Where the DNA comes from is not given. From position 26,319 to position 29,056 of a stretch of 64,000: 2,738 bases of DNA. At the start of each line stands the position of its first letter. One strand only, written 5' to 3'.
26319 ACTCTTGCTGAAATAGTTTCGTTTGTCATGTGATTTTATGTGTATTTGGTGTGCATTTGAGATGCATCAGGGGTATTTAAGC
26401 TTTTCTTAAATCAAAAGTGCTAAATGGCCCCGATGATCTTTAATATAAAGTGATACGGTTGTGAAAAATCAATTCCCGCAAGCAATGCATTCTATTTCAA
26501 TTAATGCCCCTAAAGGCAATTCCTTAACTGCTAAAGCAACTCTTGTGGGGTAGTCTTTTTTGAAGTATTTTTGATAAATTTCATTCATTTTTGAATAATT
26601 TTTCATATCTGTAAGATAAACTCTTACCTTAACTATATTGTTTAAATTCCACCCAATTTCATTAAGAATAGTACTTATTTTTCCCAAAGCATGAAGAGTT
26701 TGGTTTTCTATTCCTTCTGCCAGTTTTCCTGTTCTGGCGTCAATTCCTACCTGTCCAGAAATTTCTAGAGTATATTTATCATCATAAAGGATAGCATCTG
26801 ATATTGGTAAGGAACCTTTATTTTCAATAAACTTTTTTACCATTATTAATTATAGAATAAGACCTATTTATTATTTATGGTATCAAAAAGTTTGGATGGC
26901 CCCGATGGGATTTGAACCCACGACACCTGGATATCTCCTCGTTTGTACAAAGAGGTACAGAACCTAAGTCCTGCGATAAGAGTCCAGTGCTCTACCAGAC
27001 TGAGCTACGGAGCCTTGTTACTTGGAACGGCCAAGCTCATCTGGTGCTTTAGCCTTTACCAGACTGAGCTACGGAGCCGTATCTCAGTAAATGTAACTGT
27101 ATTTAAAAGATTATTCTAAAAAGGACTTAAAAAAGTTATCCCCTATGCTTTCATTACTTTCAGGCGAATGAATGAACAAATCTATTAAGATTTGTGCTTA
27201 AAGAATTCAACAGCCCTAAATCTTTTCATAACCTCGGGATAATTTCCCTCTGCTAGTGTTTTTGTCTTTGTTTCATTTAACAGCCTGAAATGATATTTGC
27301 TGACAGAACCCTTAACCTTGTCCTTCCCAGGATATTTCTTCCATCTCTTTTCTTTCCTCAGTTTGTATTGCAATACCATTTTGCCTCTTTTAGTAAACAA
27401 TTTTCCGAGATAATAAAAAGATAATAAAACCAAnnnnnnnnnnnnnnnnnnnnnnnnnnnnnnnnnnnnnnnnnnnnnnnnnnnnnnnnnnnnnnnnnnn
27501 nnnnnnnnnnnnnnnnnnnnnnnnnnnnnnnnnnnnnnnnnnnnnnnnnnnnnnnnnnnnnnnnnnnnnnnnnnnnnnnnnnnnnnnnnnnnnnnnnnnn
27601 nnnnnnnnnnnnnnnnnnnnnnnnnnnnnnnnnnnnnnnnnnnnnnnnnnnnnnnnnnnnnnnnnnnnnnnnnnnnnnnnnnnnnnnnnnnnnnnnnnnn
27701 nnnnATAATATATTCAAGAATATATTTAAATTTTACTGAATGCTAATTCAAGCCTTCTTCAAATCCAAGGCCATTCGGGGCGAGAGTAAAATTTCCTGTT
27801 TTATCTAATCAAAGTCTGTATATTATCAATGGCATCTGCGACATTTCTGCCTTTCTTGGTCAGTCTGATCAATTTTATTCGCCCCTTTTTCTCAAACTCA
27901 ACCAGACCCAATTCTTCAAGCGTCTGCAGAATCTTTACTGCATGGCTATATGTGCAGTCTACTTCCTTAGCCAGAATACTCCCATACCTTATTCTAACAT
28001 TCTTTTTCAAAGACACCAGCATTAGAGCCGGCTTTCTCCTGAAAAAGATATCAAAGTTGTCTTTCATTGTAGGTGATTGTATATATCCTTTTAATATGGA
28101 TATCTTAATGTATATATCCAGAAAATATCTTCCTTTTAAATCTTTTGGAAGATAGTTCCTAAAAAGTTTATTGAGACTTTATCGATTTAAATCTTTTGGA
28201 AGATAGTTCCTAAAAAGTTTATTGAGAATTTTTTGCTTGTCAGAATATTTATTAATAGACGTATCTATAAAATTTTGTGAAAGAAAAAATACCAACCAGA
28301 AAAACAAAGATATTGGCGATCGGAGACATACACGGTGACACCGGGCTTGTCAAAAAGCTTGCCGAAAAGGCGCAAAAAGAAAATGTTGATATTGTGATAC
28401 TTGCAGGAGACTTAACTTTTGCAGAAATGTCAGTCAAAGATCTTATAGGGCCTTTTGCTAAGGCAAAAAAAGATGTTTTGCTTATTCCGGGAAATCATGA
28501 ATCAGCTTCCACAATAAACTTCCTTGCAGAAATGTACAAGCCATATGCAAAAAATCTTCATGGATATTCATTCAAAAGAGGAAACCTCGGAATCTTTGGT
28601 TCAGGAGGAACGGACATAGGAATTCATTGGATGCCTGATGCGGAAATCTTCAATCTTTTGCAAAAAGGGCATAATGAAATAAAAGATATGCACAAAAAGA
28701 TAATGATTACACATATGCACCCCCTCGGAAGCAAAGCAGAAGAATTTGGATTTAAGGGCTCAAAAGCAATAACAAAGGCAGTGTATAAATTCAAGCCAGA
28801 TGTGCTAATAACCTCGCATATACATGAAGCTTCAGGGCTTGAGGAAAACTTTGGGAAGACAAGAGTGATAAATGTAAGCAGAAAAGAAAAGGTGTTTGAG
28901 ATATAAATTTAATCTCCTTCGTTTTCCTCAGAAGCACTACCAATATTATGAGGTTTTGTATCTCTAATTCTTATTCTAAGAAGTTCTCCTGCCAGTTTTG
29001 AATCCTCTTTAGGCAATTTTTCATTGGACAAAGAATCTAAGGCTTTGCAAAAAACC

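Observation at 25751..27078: tRNA-Lys locus flanked by repeats of its own ends; cassette-like accretion of RelE/RHH and RidA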

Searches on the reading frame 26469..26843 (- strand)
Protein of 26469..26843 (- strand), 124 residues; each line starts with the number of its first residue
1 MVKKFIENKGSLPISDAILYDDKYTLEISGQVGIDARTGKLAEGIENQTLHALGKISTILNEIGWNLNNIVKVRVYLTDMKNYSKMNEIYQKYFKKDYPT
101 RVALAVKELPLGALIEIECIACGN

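Call 7: search_protein_families(library=pfam, proteins=[window:26469-26843:-], max_evalue=0.01)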
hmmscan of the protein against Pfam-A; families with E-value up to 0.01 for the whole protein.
window:26469-26843:- (124 aa): 1 family
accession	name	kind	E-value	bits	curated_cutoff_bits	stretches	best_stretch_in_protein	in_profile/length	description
PF01042.26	Ribonuc_L-PSP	-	3.5e-30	104.9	27.3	1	24-121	19-119/121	Endoribonuclease L-PSP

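Call 11: find_encoding_contigs(protein=window:26469-26843:-, flank=6000, max_places=10)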
Protein window:26469-26843:- (124 aa): no gene with exactly this product is on record in the collection.

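Call 78: find_homologous_proteins(query=window:26469-26843:-, max_evalue=1e-10)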
Query window:26469-26843:- (124 aa): 164 proteins with E <= 1e-10 among 180 candidates; the best 120 are listed.
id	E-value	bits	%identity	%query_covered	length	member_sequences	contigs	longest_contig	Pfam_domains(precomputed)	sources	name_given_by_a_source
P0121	2.8e-75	268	100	100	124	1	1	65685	PF01042.27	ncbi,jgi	jgi:2-iminobutanoate/2-iminopropanoate deaminase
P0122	9.9e-65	234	85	100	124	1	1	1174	PF01042.27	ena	-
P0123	1.0e-61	224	81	100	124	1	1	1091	PF01042.27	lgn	-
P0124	1.4e-48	182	67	100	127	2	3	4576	PF01042.27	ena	-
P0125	2.4e-47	178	66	99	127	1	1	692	PF01042.27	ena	-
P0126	2.4e-47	178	65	99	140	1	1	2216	PF01042.27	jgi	jgi:2-iminobutanoate/2-iminopropanoate deaminase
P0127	3.0e-47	178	66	100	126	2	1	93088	PF01042.27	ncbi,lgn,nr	ncbi:reactive intermediate/imine deaminase [Candidatus Woesearchaeota archaeon]|nr:reactive intermed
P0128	1.9e-46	175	62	100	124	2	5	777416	PF01042.27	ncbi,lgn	-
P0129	1.2e-45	172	67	100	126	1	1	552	PF01042.27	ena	-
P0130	1.7e-45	172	65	99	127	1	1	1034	PF01042.27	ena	-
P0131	5.6e-45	170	65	100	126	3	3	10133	PF01042.27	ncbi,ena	-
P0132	1.6e-44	169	64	99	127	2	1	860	PF01042.27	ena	-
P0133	3.6e-44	168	64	100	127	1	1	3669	PF01042.27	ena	-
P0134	5.7e-44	167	69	98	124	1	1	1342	PF01042.27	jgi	jgi:2-iminobutanoate/2-iminopropanoate deaminase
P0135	1.8e-43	165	62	100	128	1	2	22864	PF01042.27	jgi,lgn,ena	-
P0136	2.3e-43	165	63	100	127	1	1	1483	PF01042.27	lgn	-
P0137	2.9e-43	165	62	96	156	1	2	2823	PF01042.27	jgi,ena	-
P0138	3.3e-43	164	66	98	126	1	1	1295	PF01042.27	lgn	-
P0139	4.5e-43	164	65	91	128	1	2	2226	PF01042.27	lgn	-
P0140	5.5e-43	164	64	100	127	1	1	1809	PF01042.27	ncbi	-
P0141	8.3e-43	163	60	100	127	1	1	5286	PF01042.27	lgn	-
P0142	8.7e-43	163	62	98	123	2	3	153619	PF01042.27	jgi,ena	jgi:2-iminobutanoate/2-iminopropanoate deaminase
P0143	9.0e-43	163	61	99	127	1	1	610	PF01042.27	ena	-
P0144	1.5e-42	162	60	100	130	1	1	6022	PF01042.27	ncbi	-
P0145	6.5e-42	160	61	100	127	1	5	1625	PF01042.27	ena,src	-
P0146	9.6e-42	160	65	98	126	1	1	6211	PF01042.27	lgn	-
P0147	1.5e-41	159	63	98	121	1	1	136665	PF01042.27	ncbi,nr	ncbi:MAG: Rid family detoxifying hydrolase [Nanoarchaeota archaeon]|nr:Rid family detoxifying hydrol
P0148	2.7e-41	158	60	100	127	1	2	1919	PF01042.27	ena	-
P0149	4.1e-41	158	57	100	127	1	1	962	PF01042.27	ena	-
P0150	1.7e-40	156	59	99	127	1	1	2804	PF01042.27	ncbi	-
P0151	1.9e-40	156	58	100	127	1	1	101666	PF01042.27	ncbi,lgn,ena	-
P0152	5.9e-40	154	61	100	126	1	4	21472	PF01042.27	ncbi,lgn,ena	ncbi:MAG: RidA family protein [Nanoarchaeota archaeon]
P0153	7.0e-40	154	61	91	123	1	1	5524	PF01042.27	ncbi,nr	ncbi:Rid family detoxifying hydrolase [Candidatus Woesearchaeota archaeon]|nr:Rid family detoxifying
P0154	2.3e-39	152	58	98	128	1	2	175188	PF01042.27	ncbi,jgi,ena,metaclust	metaclust:\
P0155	6.1e-39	151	59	100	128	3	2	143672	PF01042.27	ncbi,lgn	-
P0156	2.4e-37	146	62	91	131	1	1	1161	PF01042.27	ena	-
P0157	8.6e-37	144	60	89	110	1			PF01042.27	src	-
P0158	1.2e-36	143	58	98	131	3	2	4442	PF01042.27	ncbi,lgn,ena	ncbi:MAG: Rid family detoxifying hydrolase [Nanoarchaeota archaeon]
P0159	2.1e-35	139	54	100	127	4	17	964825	PF01042.27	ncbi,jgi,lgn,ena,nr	ncbi:RidA family protein [Candidatus Pacearchaeota archaeon]|nr:RidA family protein [Candidatus Pace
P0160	3.4e-35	139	55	98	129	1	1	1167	PF01042.27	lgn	-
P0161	8.6e-35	137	57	98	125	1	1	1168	PF01042.27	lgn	-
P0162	1.0e-34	137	54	90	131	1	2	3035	PF01042.27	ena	-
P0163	1.4e-34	137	54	95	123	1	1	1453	PF01042.27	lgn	-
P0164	5.1e-33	132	59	90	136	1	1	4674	PF01042.27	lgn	-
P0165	1.1e-32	131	54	90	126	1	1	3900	PF01042.27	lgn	-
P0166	3.2e-31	126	58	90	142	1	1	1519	PF01042.27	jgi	jgi:2-iminobutanoate/2-iminopropanoate deaminase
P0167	5.9e-28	115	52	90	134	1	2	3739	PF01042.27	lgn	-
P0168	1.4e-27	114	50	93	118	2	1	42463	PF01042.27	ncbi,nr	ncbi:MAG: 2-iminobutanoate/2-iminopropanoate deaminase [Candidatus Woesearchaeota archaeon]|nr:2-imi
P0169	2.1e-27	113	52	90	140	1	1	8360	PF01042.27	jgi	-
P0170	6.7e-25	105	53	89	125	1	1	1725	PF01042.27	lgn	-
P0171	9.3e-25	105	52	89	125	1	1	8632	PF01042.27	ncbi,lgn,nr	ncbi:MAG: RidA family protein [Bacteroidales bacterium]|nr:RidA family protein [Bacteroidales bacter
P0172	2.8e-24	103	53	90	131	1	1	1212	PF01042.27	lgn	-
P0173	2.3e-23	100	50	88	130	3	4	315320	PF01042.27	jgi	jgi:2-iminobutanoate/2-iminopropanoate deaminase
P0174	2.4e-22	97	48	100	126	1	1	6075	PF01042.27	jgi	jgi:2-iminobutanoate/2-iminopropanoate deaminase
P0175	3.2e-22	97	55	79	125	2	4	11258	PF01042.27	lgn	-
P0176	4.0e-22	96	47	94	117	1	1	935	PF01042.27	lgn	-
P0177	6.4e-22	96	52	76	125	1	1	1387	PF01042.27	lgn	-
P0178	1.3e-21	95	46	98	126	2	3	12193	PF01042.27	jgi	jgi:2-iminobutanoate/2-iminopropanoate deaminase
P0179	3.0e-21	94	47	85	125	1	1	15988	PF01042.27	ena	-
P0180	3.3e-21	93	47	85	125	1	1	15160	PF01042.27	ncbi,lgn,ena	-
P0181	4.3e-21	93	54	78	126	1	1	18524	PF01042.27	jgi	jgi:2-iminobutanoate/2-iminopropanoate deaminase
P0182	5.4e-21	93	54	80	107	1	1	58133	PF01042.27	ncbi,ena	-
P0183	6.9e-21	92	48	89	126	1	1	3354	PF01042.27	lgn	-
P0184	1.1e-20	92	51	78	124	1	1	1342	PF01042.27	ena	-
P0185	1.3e-20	92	53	78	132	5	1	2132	PF01042.27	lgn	-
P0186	1.3e-20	92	50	88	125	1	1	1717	PF01042.27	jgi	jgi:2-iminobutanoate/2-iminopropanoate deaminase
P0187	1.4e-20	91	50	77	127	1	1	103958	PF01042.27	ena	-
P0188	1.7e-20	91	44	98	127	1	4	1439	PF01042.27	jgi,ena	-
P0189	2.5e-20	91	46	98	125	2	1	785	PF01042.27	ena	-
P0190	2.8e-20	91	47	77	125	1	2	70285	PF01042.27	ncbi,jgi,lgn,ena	jgi:reactive intermediate/imine deaminase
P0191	3.0e-20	90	52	78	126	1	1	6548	PF01042.27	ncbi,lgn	-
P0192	3.2e-20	90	44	98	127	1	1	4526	PF01042.27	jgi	-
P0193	3.2e-20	90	46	97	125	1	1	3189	PF01042.27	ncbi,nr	ncbi:MAG: RidA family protein [Bacteroidales bacterium]|nr:RidA family protein [Bacteroidales bacter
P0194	4.4e-20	90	45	90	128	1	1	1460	PF01042.27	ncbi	-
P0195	6.1e-20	89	51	88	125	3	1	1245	PF01042.27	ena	-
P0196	6.1e-20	89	50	88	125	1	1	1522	PF01042.27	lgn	-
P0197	6.2e-20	89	48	89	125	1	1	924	PF01042.27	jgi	jgi:2-iminobutanoate/2-iminopropanoate deaminase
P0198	6.4e-20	89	50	89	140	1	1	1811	PF01042.27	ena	-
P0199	6.5e-20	89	48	89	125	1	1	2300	PF01042.27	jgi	jgi:2-iminobutanoate/2-iminopropanoate deaminase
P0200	6.6e-20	89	46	98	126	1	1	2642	PF01042.27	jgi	-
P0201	7.4e-20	89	48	88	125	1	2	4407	PF01042.27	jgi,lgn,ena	jgi:2-iminobutanoate/2-iminopropanoate deaminase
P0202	7.4e-20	89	51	78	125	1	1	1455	PF01042.27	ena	-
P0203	8.1e-20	89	46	88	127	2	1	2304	PF01042.27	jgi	-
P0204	8.3e-20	89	53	78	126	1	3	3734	PF01042.27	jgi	jgi:2-iminobutanoate/2-iminopropanoate deaminase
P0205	8.7e-20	89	53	78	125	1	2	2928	PF01042.27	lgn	-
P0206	1.0e-19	89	44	98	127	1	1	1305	PF01042.27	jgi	-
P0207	1.3e-19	88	45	82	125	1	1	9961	PF01042.27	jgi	jgi:2-iminobutanoate/2-iminopropanoate deaminase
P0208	1.5e-19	88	48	88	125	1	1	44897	PF01042.27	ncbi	-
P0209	2.0e-19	88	51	75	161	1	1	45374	PF01042.27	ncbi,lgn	-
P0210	3.6e-19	87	43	98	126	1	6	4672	PF01042.27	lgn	-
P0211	6.0e-19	86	47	88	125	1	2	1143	PF01042.27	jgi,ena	-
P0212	6.0e-19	86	44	98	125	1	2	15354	PF01042.27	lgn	-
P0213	7.4e-19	86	50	76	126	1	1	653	PF01042.27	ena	-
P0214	9.1e-19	86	50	78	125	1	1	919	PF01042.27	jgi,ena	-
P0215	1.2e-18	85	46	88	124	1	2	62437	PF01042.27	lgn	-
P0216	1.2e-18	85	43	98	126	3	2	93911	PF01042.27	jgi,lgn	jgi:2-iminobutanoate/2-iminopropanoate deaminase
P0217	1.5e-18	85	52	76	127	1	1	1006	PF01042.27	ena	-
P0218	1.8e-18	85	49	76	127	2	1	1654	PF01042.27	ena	-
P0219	1.8e-18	85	42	98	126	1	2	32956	PF01042.27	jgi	-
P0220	2.0e-18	85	43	98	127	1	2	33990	PF01042.27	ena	-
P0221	2.2e-18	84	43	98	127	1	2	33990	PF01042.27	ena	-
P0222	2.5e-18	84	51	76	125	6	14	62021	PF01042.27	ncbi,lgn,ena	-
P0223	3.1e-18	84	46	86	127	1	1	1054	PF01042.27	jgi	jgi:2-iminobutanoate/2-iminopropanoate deaminase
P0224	3.3e-18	84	49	76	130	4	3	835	PF01042.27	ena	-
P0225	3.9e-18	84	67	51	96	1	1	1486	PF01042.27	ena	-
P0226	5.0e-18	83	50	75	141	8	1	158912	PF01042.27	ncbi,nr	ncbi:protein mmf1 [Aspergillus flavus]|nr:protein mmf1 [Aspergillus flavus]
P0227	5.9e-18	83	43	98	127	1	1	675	PF01042.27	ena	-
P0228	6.0e-18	83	45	77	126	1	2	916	PF01042.27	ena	-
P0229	8.3e-18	83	45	77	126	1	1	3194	PF01042.27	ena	-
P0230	1.3e-17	82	43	98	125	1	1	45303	PF01042.27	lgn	-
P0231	1.5e-17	82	45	90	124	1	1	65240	PF01042.27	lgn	-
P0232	1.5e-17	82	48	78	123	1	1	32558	PF01042.27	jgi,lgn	-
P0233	1.6e-17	82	44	77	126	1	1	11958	PF01042.27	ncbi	-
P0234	1.6e-17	82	43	98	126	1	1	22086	PF01042.27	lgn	-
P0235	2.4e-17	81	53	77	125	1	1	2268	PF01042.27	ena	-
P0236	2.4e-17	81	46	86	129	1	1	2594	PF01042.27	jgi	-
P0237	2.7e-17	81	51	76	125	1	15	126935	PF01042.27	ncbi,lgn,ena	-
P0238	2.7e-17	81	42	98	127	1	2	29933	PF01042.27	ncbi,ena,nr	ncbi:MAG: RidA family protein [Fibrobacter sp.]|nr:RidA family protein [Fibrobacter sp.]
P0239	3.0e-17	81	48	76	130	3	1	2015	PF01042.27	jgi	-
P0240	3.6e-17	80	42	77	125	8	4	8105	PF01042.27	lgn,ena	-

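Call 79: find_encoding_contigs(protein=P0122, flank=3000, max_places=2)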
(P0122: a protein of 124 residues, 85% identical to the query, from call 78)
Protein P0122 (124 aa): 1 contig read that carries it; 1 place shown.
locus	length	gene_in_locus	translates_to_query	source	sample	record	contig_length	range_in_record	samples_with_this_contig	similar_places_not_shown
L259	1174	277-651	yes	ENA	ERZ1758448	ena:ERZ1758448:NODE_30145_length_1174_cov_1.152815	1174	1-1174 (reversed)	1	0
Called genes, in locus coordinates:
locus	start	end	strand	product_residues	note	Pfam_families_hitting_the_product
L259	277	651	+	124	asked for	PF01042:Ribonuc_L-PSP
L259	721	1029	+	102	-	PF01909:NTP_transf_2, PF18765:Polbeta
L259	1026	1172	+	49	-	?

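Call 80: find_encoding_contigs(protein=P0124, flank=4000, max_places=3)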
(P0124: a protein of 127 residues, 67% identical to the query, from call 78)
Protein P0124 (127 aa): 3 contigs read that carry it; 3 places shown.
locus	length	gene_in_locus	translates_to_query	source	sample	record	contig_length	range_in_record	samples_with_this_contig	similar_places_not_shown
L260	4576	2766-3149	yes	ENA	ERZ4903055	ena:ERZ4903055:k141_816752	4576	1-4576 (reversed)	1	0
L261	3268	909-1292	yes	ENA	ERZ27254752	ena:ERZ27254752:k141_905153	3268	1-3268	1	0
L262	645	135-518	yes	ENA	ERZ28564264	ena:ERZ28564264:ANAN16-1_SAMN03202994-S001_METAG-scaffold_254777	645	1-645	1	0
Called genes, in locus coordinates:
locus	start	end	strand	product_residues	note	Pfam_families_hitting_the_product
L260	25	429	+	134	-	-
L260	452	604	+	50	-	-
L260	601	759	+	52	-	-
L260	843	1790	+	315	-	-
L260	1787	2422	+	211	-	-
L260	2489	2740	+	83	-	-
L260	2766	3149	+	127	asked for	PF01042:Ribonuc_L-PSP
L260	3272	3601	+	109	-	PF00935:Ribosomal_L44 (weak)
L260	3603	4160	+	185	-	PF01015:Ribosomal_S3Ae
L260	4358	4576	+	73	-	?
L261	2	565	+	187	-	?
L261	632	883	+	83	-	-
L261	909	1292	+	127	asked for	PF01042:Ribonuc_L-PSP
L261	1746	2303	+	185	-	PF01015:Ribosomal_S3Ae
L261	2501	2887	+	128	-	-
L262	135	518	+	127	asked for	PF01042:Ribonuc_L-PSP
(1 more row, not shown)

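Call 81: find_encoding_contigs(protein=P0127, flank=4000, max_places=2)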
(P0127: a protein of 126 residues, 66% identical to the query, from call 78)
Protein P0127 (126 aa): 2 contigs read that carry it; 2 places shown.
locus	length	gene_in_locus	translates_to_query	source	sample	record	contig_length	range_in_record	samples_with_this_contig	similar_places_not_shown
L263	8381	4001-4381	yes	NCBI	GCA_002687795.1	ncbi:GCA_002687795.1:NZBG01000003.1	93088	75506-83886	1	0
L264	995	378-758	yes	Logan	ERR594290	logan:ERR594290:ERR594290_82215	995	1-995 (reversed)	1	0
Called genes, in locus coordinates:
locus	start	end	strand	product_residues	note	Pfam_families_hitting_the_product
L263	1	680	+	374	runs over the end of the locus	PF04015:DUF362, PF00037:Fer4 (faint), PF12837:Fer4_6 (faint), PF12838:Fer4_7 (weak)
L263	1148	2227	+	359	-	PF18152:DAHP_snth_FXD, PF00793:DAHP_synth_1, PF03102:NeuB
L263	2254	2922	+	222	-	PF01841:Transglut_core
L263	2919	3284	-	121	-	-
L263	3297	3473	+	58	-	PF03911:Sec61_beta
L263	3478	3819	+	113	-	PF01849:NAC, PF19026:UBA_HYPK (weak)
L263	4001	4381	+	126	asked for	PF01042:Ribonuc_L-PSP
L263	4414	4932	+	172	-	-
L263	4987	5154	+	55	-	PF03966:Trm112p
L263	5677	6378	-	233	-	PF00149:Metallophos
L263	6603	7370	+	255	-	-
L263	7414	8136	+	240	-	PF01255:Prenyltransf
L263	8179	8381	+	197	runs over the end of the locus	PF01876:RNase_P_p30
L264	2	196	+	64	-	?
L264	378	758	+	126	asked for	PF01042:Ribonuc_L-PSP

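Call 83: list_cluster_members(proteins=[P0121, P0004])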
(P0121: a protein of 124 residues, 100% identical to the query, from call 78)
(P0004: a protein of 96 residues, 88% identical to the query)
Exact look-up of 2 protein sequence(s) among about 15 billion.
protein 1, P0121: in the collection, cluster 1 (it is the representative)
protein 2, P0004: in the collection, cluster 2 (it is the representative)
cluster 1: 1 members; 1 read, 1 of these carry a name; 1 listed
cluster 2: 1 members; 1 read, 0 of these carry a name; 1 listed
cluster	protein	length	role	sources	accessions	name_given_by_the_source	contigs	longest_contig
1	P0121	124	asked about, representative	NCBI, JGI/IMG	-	2-iminobutanoate/2-iminopropanoate deaminase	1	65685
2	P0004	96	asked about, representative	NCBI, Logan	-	-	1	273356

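Call 101: search_protein_families(library=pfam, proteins=[L259:721-1029:+], max_evalue=0.01)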
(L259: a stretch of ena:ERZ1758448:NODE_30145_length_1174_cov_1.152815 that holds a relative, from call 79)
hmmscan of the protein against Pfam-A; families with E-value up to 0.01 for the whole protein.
L259:721-1029:+ (102 aa): 4 families
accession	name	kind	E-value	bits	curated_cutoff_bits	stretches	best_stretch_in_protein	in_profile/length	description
PF18765.7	Polbeta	-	2.3e-16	60.2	26.9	1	16-101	1-88/93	Polymerase beta, Nucleotidyltransferase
PF01909.29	NTP_transf_2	-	3.4e-14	53.4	21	1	16-96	2-89/93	Nucleotidyltransferase domain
PF22600.2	MTPAP-like_central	-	0.00025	21.6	27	1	12-102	23-108/139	Poly(A) RNA polymerase, mitochondrial-like, central palm domain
PF14792.12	DNA_pol_B_palm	-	0.0048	17.6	25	1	9-57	5-53/113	DNA polymerase beta palm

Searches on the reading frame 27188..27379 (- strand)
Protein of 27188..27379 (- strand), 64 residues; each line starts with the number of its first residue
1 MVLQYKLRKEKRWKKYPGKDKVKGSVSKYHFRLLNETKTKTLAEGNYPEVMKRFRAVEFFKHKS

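Call 92: search_solved_structures(query=window:27188-27379:-, max_evalue=5)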
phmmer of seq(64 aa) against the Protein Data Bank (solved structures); distinct sequences matched with E-value up to 5: 0.

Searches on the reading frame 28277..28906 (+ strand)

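Call 7: search_protein_families(library=pfam, proteins=[window:28277-28906:+], max_evalue=0.01)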
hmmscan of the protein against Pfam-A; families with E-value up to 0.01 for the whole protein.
window:28277-28906:+ (209 aa): 3 families
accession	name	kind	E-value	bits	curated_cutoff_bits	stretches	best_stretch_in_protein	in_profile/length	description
PF00149.33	Metallophos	-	6e-16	59.9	21.5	1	11-184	2-190/191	Calcineurin-like phosphoesterase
PF14582.11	Metallophos_3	-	1.8e-13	50.9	28.2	2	9-52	5-48/259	Metallophosphoesterase, calcineurin superfamily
PF12850.12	Metallophos_2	-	2.4e-10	41.1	27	1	11-199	2-131/154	Calcineurin-like phosphoesterase superfamily domain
